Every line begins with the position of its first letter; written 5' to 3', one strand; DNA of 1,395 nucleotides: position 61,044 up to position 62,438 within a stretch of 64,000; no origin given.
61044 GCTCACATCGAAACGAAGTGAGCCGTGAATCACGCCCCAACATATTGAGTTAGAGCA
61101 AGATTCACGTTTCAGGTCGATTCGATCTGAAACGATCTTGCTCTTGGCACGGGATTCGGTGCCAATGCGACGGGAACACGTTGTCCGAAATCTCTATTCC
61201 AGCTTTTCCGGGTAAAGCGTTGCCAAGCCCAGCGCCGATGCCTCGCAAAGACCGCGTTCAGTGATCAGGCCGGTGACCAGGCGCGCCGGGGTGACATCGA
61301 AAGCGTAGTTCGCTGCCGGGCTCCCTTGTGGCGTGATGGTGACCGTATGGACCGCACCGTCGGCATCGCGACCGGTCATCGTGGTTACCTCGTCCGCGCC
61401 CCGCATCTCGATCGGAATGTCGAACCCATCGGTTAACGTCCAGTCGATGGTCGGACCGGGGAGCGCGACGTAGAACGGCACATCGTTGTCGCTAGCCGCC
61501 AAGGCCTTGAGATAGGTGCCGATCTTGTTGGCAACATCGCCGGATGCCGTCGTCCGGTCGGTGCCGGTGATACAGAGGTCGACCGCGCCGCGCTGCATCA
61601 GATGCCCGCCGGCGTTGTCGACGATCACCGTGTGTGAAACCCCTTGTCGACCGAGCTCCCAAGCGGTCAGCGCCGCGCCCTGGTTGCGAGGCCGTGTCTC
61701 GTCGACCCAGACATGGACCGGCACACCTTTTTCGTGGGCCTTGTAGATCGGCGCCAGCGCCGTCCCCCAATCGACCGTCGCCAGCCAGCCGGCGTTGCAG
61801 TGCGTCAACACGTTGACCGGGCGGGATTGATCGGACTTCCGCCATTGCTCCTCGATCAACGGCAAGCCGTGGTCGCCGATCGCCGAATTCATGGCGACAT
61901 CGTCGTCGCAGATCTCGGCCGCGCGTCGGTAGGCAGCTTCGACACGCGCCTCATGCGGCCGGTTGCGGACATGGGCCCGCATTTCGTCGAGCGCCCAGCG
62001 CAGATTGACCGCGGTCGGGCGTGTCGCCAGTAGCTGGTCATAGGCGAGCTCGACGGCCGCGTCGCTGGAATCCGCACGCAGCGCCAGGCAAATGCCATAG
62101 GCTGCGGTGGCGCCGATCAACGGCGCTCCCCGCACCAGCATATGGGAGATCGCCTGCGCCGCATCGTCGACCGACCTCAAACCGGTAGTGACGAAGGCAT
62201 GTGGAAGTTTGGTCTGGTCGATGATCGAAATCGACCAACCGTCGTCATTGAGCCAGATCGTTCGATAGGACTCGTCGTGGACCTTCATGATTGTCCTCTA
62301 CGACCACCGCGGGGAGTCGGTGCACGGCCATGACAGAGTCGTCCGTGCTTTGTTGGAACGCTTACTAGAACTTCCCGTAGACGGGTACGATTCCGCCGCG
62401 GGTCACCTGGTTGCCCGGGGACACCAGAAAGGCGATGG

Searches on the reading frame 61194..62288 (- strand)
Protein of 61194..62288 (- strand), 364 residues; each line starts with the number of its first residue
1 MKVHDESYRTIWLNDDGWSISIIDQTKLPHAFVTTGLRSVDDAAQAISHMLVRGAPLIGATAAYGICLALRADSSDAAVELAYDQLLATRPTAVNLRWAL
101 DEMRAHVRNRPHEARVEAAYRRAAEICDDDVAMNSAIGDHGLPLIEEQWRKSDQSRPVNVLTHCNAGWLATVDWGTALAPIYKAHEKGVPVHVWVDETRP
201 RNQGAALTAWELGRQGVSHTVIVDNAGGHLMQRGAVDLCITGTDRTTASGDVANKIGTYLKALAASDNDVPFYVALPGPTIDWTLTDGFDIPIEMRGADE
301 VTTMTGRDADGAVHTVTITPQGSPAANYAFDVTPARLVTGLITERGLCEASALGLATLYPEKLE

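Call 56: search_protein_families(library=pfam, max_evalue=0.00001, proteins=[window:61194-62288:-])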
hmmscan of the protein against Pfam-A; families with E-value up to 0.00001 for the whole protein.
window:61194-62288:- (364 aa): 1 family
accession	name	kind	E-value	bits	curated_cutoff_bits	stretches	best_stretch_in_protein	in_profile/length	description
PF01008.23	IF-2B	-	8.4e-60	202.8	22.4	1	52-348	2-278/280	Initiation factor 2 subunit family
